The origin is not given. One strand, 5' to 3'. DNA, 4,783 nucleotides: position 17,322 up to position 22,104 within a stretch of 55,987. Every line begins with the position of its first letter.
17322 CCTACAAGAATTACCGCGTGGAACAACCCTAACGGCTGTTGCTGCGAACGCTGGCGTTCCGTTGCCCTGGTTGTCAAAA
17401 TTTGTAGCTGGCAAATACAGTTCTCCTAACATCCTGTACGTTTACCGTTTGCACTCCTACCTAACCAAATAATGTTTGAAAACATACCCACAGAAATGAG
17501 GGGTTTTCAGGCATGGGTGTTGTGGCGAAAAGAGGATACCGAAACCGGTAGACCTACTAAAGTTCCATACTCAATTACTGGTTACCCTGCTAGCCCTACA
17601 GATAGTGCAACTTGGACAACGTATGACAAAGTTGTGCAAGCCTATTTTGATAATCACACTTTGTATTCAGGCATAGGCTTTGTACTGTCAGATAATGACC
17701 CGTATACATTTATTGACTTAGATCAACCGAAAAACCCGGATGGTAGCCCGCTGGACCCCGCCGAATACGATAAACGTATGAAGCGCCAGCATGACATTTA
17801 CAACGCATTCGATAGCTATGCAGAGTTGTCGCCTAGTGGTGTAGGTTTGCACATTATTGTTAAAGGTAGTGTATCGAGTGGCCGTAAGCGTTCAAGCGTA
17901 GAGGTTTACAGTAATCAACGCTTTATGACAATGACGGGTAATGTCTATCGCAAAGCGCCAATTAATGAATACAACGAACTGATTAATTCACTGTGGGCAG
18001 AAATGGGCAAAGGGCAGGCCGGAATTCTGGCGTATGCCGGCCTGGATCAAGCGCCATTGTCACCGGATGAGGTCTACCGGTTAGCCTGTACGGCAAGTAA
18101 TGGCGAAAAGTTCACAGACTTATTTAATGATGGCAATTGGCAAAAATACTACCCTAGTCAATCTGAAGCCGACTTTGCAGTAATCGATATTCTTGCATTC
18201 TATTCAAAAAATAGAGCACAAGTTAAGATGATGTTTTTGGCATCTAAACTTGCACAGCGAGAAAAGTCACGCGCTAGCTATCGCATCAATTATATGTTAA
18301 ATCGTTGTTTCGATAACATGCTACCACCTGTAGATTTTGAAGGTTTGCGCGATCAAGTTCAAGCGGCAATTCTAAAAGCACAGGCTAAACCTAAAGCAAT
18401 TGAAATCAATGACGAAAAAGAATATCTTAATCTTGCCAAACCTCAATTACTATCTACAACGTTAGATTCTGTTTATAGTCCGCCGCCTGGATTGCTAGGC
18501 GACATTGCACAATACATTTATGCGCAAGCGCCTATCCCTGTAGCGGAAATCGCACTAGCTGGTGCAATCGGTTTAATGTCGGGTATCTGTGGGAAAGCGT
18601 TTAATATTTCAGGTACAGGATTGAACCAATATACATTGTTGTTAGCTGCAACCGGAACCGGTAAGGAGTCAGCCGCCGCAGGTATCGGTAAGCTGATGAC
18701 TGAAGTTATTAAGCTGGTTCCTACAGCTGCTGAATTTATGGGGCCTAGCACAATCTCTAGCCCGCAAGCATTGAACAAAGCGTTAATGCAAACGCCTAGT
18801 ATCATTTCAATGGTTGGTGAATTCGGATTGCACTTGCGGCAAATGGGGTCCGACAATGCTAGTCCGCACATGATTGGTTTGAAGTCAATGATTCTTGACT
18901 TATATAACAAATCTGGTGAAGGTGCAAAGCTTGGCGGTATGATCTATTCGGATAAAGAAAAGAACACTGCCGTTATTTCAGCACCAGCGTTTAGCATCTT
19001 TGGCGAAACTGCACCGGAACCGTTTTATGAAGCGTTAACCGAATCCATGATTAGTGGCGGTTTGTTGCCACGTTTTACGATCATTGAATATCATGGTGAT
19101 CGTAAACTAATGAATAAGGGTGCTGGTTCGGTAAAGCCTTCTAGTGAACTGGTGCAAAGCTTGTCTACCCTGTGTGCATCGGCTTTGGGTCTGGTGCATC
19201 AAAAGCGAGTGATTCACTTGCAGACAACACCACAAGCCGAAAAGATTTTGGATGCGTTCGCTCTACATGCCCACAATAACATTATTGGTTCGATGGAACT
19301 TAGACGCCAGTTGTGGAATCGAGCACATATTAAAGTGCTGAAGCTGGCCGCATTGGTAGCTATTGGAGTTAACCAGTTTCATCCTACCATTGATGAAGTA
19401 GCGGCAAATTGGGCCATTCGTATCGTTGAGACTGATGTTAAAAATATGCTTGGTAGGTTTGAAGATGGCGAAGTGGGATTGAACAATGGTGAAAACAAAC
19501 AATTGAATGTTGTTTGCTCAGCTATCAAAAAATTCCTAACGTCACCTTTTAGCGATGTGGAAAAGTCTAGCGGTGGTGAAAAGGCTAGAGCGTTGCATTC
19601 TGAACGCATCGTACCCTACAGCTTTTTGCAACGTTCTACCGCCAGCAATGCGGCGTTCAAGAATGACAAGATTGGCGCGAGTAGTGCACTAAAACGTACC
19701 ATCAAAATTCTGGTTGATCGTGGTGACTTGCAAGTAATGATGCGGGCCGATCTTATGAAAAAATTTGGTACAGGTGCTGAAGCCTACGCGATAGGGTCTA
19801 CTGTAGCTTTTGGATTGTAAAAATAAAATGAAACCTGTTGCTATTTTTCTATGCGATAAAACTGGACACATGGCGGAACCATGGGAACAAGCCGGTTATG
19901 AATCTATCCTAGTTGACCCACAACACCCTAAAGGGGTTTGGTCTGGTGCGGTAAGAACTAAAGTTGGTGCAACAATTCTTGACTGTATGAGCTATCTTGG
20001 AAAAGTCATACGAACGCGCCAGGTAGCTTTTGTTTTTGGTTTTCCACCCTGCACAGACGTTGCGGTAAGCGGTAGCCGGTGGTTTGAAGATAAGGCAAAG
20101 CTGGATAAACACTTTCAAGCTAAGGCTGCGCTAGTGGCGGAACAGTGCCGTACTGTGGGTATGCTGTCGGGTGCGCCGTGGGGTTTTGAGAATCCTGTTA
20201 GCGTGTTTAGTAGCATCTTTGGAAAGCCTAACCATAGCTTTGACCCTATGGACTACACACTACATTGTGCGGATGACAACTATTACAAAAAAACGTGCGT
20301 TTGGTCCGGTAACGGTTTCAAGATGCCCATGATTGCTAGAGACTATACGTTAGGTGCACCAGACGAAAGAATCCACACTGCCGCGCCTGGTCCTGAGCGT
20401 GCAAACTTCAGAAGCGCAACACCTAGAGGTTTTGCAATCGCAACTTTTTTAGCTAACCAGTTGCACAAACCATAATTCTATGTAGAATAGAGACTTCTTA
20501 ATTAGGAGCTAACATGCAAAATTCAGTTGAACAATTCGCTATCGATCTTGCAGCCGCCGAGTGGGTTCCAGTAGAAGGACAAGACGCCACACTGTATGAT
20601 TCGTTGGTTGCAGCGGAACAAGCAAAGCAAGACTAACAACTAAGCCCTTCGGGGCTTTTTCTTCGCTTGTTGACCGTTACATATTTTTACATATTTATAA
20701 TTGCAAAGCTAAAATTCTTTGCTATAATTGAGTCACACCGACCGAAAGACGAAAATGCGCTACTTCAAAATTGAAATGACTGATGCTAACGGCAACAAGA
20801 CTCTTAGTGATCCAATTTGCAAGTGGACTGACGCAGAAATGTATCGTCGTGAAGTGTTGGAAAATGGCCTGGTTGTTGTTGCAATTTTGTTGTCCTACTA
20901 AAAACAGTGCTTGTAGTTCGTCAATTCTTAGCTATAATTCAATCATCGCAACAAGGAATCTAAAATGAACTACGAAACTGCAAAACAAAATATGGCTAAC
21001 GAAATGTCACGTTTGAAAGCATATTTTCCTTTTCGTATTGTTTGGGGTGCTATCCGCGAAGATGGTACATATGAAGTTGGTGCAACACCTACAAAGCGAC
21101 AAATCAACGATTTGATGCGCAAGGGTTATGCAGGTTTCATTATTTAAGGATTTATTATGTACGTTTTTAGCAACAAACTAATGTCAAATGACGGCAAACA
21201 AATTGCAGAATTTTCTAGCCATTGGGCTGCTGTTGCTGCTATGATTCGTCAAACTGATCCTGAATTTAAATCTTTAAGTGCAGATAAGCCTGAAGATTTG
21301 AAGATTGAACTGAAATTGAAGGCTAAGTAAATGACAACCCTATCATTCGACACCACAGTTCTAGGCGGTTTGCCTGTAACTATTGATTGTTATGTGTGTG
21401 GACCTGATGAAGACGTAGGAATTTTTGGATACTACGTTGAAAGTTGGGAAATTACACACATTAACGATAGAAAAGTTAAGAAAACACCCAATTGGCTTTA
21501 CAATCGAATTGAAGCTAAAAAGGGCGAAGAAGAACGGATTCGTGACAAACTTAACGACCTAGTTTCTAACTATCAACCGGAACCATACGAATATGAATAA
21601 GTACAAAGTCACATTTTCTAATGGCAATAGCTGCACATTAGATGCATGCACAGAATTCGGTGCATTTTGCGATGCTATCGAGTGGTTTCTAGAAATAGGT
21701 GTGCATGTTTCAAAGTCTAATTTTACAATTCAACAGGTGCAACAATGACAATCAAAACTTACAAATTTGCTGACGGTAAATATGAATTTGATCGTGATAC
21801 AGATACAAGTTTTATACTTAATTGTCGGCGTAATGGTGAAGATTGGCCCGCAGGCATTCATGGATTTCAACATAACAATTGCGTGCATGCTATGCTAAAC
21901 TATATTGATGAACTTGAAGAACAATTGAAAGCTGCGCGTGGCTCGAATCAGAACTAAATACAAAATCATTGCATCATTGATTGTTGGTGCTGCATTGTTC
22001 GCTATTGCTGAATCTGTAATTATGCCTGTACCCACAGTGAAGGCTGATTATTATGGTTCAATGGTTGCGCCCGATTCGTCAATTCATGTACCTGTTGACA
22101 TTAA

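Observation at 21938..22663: Phage early gene encodes a secreted PEP-CTERM (exosortase-sorted) protein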

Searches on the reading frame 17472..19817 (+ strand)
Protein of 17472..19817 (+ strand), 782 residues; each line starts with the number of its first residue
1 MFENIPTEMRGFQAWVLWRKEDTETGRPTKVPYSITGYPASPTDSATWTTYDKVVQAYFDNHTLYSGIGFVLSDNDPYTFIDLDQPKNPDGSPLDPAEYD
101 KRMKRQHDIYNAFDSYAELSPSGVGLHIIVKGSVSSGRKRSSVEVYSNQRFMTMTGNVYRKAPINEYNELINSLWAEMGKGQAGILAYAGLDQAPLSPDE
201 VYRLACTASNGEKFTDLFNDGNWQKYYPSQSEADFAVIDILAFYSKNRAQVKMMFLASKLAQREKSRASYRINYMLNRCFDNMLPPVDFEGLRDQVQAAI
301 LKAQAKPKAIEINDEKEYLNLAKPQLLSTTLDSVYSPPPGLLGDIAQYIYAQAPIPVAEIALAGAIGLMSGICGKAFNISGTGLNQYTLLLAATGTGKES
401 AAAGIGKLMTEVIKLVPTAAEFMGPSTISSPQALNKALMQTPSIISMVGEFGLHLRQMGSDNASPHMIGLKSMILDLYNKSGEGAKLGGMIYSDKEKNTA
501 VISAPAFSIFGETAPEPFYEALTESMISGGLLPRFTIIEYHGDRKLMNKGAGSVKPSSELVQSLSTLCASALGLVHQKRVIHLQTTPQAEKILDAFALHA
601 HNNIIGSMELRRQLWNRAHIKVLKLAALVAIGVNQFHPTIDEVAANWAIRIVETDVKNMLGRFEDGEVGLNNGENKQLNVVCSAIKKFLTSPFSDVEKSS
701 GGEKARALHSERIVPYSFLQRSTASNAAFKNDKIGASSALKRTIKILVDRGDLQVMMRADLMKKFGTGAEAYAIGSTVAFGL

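Call 8: search_protein_families(library=phrogs, proteins=[window:17472-19817:+], max_evalue=0.00001)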
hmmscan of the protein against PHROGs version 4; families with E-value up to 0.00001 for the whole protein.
window:17472-19817:+ (782 aa): 6 families
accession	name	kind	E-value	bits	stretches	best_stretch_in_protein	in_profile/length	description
phrog_3022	-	DNA, RNA and nucleotide metabolism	1.8e-232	775.1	1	1-767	5-781/788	DNA primase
phrog_1829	-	DNA, RNA and nucleotide metabolism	3.1e-58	198.5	1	1-273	2-284/772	DNA primase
phrog_13901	-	DNA, RNA and nucleotide metabolism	1.6e-53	183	1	1-274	7-283/341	DNA primase/helicase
phrog_8643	-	DNA, RNA and nucleotide metabolism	1.1e-25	91.4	1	4-164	36-176/179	DNA polymerase/primase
phrog_10514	-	DNA, RNA and nucleotide metabolism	7.9e-14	51.8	1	344-650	346-658/750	DNA primase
phrog_15962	-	DNA, RNA and nucleotide metabolism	2.7e-11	43.4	1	5-163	31-192/835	DNA primase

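Call 52: search_dna_similar(query=window:17472-19817:+, collection=phages, mode=protein, max_evalue=1e-10, max_rows=25)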
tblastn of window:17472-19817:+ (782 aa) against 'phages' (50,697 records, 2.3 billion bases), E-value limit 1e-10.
Records with a match: 387; places in all: 395; records where one place covers at least 80% of the query: 280.
Best place of each record, by identity: <60% 387.
By first word of the organism name: Pseudomonas 96; Escherichia 49; Stenotrophomonas 23; Vibrio 23; Xanthomonas 18; Lactobacillus 17; Rhizobium 15; Klebsiella 13; Salmonella 11; Sphingomonas 10; and 39 more.
By host as written in the record: Pseudomonas aeruginosa 33; - 27; Escherichia coli 19; Stenotrophomonas maltophilia 15; Pseudomonas aeruginosa PAO1 11; Pseudomonas syringae 8; Escherichia coli K-12 8; Rhodobacter capsulatus YW1 7; and 146 more.
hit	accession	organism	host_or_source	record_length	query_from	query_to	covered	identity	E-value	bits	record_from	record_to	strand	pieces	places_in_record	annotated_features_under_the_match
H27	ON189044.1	Xanthomonas phage Pfeifenkraut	Xanthomonas translucens pv. translucens ...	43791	1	782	100%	54.4%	0e+0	820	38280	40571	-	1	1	replicative primase helicase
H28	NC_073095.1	Xanthomonas phage Pfeifenkraut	Xanthomonas translucens pv. translucens ...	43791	1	782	100%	54.4%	0e+0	820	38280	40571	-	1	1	replicative primase helicase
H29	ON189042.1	Xanthomonas phage Langgrundblatt1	Xanthomonas translucens pv. translucens ...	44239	1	782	99%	54.3%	0e+0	825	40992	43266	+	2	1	primase | replicative primase helicase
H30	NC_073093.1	Xanthomonas phage Langgrundblatt1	Xanthomonas translucens pv. translucens ...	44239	1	782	99%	54.3%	0e+0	825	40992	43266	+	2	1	primase | replicative primase helicase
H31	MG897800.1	Pseudomonas phage vB_PaeS_C1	Pseudomonas aeruginosa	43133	2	782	100%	54.0%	0e+0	817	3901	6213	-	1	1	DNA primase/helicase | hypothetical protein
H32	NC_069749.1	Pseudomonas phage vB_PaeS_C1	Pseudomonas aeruginosa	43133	2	782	100%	54.0%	0e+0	817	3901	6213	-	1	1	DNA primase/helicase | hypothetical protein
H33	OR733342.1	Pseudomonas phage vB_PaeS_PA16c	Pseudomonas aeruginosa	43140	2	782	100%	54.0%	0e+0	817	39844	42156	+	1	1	DNA primase/helicase | HTH DNA binding protein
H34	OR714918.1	Pseudomonas phage vB_PaeS_PA16b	Pseudomonas aeruginosa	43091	2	782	100%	54.0%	0e+0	817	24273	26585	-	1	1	DNA primase/helicase | HTH DNA binding protein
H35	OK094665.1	Pseudomonas phage vB_Pae_W3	Pseudomonas aeruginosa PAO1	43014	2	782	100%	54.0%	0e+0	816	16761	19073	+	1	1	DNA primase/helicase | hypothetical protein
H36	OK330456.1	Pseudomonas phage TehO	Pseudomonas aeruginosa 2081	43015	2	782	100%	54.0%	0e+0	816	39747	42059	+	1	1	putative DNA primase/helicase | hypothetical protein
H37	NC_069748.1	Pseudomonas phage TehO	Pseudomonas aeruginosa 2081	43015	2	782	100%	54.0%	0e+0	816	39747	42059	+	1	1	putative DNA primase/helicase | hypothetical protein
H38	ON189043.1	Xanthomonas phage Langgrundblatt2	Xanthomonas translucens pv. translucens ...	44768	1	782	100%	53.9%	0e+0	822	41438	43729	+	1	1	replicative primase helicase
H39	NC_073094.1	Xanthomonas phage Langgrundblatt2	Xanthomonas translucens pv. translucens ...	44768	1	782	100%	53.9%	0e+0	822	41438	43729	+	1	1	replicative primase helicase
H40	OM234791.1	Pseudomonas phage PA02_HSun-2022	Pseudomonas aeruginosa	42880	2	782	100%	53.9%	0e+0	817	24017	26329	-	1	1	DNA primase/helicase | hypothetical protein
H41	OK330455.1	Pseudomonas phage Kopi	Pseudomonas aeruginosa 2072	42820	2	782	100%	53.9%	0e+0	816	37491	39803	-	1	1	putative primase/helicase | hypothetical protein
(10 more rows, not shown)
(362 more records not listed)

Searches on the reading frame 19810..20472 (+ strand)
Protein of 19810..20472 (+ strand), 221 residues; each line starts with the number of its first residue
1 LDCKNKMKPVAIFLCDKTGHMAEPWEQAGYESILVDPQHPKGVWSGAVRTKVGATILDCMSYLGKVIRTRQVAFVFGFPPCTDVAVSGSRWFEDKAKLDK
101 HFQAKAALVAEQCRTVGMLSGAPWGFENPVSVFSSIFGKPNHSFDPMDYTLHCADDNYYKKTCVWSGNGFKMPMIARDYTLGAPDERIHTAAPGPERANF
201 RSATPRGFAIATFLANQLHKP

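Call 54: search_protein_families(library=phrogs, proteins=[window:19810-20472:+], max_evalue=0.001)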
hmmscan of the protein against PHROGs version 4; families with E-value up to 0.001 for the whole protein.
window:19810-20472:+ (221 aa): 2 families
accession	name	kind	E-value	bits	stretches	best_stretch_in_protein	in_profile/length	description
phrog_757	-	other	7.7e-65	219.4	1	4-219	10-221/247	DNA methyltransferase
phrog_27471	-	unknown function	2.3e-08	35.1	1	126-211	10-87/93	-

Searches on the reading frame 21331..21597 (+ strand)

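Call 54: search_protein_families(library=phrogs, proteins=[window:21331-21597:+], max_evalue=0.001)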
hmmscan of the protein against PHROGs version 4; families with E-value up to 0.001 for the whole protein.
window:21331-21597:+ (89 aa): 1 family
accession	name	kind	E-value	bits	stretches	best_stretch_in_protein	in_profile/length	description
phrog_18992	-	unknown function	9.6e-22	77.9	1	5-75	4-71/75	-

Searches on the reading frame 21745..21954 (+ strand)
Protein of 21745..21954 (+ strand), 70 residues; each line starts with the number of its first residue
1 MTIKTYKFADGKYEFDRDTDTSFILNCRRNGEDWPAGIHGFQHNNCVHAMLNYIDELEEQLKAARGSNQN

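Call 54: search_protein_families(library=phrogs, proteins=[window:21745-21954:+], max_evalue=0.001)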
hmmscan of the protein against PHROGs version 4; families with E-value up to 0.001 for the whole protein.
window:21745-21954:+ (70 aa): 1 family
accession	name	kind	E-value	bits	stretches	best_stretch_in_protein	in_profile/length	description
phrog_3052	-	unknown function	5.3e-06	27.7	1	2-64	2-59/99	-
